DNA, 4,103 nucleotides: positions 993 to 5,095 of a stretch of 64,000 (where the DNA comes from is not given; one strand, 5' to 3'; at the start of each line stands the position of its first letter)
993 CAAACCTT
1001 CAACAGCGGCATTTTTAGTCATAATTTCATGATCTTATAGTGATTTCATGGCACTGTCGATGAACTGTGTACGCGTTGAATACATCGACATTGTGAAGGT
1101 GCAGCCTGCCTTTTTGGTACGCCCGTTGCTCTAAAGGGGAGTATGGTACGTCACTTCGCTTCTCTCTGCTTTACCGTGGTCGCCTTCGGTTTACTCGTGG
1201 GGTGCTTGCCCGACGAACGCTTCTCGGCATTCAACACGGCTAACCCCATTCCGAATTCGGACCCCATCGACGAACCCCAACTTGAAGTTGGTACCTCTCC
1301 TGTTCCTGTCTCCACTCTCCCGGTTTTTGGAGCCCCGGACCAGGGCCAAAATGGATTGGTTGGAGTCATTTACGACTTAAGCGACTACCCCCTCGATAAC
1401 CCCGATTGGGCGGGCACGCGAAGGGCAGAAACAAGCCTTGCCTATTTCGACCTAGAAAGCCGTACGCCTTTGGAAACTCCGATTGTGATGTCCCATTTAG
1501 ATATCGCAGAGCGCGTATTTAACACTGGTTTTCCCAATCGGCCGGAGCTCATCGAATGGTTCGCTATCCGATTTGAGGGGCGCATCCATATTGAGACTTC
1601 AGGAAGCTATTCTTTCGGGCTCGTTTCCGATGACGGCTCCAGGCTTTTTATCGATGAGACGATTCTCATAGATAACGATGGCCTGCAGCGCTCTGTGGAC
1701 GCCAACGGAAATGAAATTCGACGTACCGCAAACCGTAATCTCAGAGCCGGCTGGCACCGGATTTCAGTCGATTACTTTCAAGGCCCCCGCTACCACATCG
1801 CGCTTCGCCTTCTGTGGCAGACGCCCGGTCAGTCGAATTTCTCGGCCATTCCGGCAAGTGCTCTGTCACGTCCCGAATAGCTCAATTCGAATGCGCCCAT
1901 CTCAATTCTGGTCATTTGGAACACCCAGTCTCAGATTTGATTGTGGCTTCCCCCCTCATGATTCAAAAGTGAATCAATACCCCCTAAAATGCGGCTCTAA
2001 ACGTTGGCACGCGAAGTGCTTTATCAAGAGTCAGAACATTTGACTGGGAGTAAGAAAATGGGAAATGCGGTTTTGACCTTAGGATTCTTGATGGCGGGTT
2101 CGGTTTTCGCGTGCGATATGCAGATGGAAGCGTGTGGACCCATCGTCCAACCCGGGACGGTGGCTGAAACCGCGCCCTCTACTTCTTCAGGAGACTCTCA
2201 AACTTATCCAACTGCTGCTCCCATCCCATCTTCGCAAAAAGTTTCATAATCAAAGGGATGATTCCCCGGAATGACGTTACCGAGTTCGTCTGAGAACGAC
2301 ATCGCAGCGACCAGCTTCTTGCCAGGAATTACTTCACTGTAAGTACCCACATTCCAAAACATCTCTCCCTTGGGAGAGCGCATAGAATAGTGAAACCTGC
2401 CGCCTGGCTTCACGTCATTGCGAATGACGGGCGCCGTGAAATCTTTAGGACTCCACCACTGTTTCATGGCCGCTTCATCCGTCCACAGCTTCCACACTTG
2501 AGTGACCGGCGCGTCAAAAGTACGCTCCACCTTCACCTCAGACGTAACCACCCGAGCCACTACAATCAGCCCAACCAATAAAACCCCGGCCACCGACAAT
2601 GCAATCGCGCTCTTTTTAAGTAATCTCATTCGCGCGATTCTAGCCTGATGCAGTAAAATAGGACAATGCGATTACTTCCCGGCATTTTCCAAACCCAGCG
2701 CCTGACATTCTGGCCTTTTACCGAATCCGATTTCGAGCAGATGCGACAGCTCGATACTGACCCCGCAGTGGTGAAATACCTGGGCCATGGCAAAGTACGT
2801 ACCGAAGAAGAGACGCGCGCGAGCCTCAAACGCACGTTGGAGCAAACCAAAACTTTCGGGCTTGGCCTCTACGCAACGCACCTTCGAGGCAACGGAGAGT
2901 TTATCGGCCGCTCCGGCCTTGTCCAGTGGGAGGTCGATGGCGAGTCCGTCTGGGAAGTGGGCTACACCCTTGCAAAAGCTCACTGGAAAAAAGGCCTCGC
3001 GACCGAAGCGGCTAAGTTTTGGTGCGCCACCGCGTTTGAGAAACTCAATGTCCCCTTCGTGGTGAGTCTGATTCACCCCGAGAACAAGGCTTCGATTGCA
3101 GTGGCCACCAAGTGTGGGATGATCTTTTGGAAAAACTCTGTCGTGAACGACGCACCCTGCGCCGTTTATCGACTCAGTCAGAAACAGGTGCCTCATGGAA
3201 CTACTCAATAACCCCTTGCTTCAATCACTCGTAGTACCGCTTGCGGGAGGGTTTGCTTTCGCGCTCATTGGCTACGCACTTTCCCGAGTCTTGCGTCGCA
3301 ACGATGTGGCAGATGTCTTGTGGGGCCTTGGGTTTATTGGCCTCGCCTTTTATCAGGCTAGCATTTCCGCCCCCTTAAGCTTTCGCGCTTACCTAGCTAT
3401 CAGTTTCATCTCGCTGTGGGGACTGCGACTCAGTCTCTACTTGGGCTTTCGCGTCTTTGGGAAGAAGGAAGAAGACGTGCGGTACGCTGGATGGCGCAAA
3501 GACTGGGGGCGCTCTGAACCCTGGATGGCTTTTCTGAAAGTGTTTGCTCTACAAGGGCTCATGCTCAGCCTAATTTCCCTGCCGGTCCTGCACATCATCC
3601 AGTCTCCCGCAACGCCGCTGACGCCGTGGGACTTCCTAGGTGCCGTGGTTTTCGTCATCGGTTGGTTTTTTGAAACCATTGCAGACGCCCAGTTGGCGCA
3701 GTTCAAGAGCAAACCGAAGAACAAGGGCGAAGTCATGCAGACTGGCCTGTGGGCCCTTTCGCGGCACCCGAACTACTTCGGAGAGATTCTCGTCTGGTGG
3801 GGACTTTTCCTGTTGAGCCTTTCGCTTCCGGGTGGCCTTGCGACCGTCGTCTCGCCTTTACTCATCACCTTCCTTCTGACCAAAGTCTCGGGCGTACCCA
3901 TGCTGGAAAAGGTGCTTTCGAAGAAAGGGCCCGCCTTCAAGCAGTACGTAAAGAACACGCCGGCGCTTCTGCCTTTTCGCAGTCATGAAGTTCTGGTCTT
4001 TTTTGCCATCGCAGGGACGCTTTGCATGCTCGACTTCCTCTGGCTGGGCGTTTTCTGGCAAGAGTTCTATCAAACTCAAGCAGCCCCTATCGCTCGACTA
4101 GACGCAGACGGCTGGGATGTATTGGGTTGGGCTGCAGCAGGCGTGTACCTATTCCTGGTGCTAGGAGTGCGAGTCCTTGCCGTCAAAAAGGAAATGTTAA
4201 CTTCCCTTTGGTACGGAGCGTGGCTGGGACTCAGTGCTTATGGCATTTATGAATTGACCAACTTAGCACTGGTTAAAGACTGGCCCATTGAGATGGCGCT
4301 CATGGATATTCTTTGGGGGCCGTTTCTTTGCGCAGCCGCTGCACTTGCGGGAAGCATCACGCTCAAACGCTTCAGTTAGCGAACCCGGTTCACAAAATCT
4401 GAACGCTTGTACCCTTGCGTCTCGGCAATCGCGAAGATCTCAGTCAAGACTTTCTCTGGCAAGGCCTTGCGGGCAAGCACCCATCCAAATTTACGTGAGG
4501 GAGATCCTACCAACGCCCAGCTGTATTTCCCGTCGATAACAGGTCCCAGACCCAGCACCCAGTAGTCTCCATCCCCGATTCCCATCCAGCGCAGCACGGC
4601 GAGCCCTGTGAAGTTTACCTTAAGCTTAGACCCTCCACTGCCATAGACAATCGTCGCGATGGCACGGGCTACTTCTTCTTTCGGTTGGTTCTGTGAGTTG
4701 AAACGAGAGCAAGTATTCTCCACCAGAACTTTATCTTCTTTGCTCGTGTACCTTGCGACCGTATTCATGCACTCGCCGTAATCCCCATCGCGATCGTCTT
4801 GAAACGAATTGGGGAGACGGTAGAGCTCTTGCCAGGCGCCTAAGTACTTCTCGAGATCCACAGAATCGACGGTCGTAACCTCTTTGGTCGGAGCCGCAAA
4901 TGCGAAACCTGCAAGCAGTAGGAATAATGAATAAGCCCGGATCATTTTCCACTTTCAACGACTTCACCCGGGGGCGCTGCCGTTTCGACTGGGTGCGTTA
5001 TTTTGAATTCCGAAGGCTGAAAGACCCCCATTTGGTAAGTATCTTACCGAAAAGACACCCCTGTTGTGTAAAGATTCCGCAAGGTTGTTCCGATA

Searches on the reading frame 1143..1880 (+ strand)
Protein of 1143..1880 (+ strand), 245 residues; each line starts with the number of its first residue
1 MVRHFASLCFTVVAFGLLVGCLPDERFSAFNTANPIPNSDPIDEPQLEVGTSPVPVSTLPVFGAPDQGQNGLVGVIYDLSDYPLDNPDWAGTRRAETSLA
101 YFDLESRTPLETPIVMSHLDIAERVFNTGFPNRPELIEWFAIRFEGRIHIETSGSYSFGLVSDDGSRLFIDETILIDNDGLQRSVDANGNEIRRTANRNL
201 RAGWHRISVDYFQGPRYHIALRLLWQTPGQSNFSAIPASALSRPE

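Call 6: search_protein_families(library=pfam, proteins=[window:1143-1880:+], max_evalue=0.01)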
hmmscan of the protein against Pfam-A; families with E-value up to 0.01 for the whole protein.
window:1143-1880:+ (245 aa): 1 family
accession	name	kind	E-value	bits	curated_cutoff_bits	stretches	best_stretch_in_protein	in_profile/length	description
PF07691.17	PA14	-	1.4e-14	54.6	24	1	140-233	46-141/147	PA14 domain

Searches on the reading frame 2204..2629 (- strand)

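Call 6: search_protein_families(library=pfam, proteins=[window:2204-2629:-], max_evalue=0.01)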
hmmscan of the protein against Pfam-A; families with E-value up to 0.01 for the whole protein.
window:2204-2629:- (141 aa): 2 families
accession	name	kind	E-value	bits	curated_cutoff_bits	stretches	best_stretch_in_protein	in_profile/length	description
PF08327.17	AHSA1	-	2.9e-18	66.7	22.1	1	39-114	1-70/125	Activator of Hsp90 ATPase homolog 1-like protein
PF10604.15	Polyketide_cyc2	-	0.0003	21.5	27.4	1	31-97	3-68/142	Polyketide cyclase / dehydrase and lipid transport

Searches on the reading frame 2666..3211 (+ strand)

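Call 6: search_protein_families(library=pfam, proteins=[window:2666-3211:+], max_evalue=0.01)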
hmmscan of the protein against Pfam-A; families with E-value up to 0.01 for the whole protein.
window:2666-3211:+ (181 aa): 2 families
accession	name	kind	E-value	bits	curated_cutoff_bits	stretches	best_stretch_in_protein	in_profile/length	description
PF13302.13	Acetyltransf_3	-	2.6e-31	109.6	25.4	1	12-152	1-137/138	Acetyltransferase (GNAT) domain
PF00583.31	Acetyltransf_1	-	3.5e-07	30.9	20.7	1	67-152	34-116/116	Acetyltransferase (GNAT) family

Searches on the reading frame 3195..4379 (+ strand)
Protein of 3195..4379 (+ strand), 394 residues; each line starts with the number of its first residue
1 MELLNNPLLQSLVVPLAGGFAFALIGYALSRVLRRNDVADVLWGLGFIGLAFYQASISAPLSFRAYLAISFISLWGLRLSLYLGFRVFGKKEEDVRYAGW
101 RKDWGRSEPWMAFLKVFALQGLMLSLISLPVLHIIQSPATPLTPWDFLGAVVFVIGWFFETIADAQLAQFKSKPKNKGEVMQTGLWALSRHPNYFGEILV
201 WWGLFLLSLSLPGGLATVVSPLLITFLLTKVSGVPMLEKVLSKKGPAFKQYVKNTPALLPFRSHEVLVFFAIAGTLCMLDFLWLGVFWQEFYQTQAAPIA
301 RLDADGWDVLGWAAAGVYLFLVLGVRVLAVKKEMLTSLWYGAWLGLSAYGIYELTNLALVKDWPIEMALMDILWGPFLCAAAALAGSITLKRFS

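Call 6: search_protein_families(library=pfam, proteins=[window:3195-4379:+], max_evalue=0.01)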
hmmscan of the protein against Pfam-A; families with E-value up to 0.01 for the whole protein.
window:3195-4379:+ (394 aa): 5 families
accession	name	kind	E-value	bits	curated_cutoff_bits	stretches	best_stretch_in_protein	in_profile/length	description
PF06966.17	DUF1295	-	2.4e-68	230.6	20.4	1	27-255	2-235/235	Protein of unknown function (DUF1295)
PF09945.14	DUF2177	-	6.4e-26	91.3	26.9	1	267-386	3-122/124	Predicted membrane protein (DUF2177)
PF02544.21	Steroid_dh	-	1.4e-09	38.5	22.6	1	146-218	42-114/150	3-oxo-5-alpha-steroid 4-dehydrogenase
PF04191.18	PEMT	-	2.8e-06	28.2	25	1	148-240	5-101/105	Phospholipid methyltransferase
PF04140.19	ICMT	-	0.0011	19.8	24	1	176-228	31-82/95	Isoprenylcysteine carboxyl methyltransferase (ICMT) family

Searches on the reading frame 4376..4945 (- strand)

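Call 6: search_protein_families(library=pfam, proteins=[window:4376-4945:-], max_evalue=0.01)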
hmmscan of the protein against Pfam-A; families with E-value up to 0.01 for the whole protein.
window:4376-4945:- (189 aa): 1 family
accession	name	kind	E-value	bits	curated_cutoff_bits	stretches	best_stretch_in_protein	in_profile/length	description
PF08212.18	Lipocalin_2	-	3.7e-26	92.3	24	1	29-185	1-142/146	Lipocalin-like domain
